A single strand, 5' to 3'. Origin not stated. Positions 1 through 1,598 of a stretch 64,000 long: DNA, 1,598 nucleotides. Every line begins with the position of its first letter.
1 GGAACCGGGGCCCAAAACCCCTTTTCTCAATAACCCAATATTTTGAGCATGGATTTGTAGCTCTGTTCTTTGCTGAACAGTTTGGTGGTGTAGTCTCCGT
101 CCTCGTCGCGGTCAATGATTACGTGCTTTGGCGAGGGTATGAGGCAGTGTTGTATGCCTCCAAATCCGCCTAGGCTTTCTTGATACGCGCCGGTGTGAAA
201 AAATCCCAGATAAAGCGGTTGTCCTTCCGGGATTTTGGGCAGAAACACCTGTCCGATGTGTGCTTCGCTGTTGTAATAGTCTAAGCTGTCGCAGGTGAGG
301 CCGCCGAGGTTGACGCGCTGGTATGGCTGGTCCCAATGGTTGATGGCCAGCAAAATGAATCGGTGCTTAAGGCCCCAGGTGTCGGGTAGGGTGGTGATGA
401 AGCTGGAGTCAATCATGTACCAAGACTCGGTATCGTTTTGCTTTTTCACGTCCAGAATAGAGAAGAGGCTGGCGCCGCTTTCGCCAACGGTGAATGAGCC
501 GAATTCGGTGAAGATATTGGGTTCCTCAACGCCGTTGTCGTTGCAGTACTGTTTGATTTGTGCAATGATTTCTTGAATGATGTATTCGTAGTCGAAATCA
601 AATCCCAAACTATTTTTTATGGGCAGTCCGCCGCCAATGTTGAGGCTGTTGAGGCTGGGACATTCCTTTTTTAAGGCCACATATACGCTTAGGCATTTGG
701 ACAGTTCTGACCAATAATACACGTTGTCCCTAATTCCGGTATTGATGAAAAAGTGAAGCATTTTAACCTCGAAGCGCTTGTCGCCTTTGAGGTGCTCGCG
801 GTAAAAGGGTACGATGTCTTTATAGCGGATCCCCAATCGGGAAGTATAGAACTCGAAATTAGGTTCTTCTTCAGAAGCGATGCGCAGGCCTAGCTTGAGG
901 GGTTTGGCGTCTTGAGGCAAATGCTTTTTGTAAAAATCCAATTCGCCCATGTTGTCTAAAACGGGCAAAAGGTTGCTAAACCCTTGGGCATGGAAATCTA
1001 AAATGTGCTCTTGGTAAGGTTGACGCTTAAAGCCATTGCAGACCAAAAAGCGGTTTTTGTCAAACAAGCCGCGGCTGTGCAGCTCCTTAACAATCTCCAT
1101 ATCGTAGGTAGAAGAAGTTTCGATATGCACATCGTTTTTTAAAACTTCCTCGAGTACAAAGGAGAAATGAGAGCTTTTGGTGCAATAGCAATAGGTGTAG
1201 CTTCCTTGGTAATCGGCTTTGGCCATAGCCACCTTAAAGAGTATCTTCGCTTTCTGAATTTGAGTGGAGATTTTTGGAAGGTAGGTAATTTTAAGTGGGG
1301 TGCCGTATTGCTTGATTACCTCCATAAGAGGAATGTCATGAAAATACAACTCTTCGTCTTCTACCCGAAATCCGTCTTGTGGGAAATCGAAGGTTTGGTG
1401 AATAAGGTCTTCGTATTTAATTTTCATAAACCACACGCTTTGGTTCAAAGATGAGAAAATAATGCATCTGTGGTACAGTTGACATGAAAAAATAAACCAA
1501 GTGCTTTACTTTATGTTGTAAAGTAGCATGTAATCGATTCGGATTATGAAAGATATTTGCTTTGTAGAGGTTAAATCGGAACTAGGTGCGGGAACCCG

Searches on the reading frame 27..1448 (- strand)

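Call 26: search_protein_families(library=pfam, proteins=[window:27-1448:-], max_evalue=0.001)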
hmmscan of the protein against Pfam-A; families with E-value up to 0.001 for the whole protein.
window:27-1448:- (473 aa): 2 families
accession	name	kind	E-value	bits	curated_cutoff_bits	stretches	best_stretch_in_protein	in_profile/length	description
PF02784.22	Orn_Arg_deC_N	-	2.2e-13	50.6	23.4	1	70-321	5-246/247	Pyridoxal-dependent decarboxylase, pyridoxal binding domain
PF00278.28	Orn_DAP_Arg_deC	-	0.00016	22.3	23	1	254-397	5-79/95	Pyridoxal-dependent decarboxylase, C-terminal sheet domain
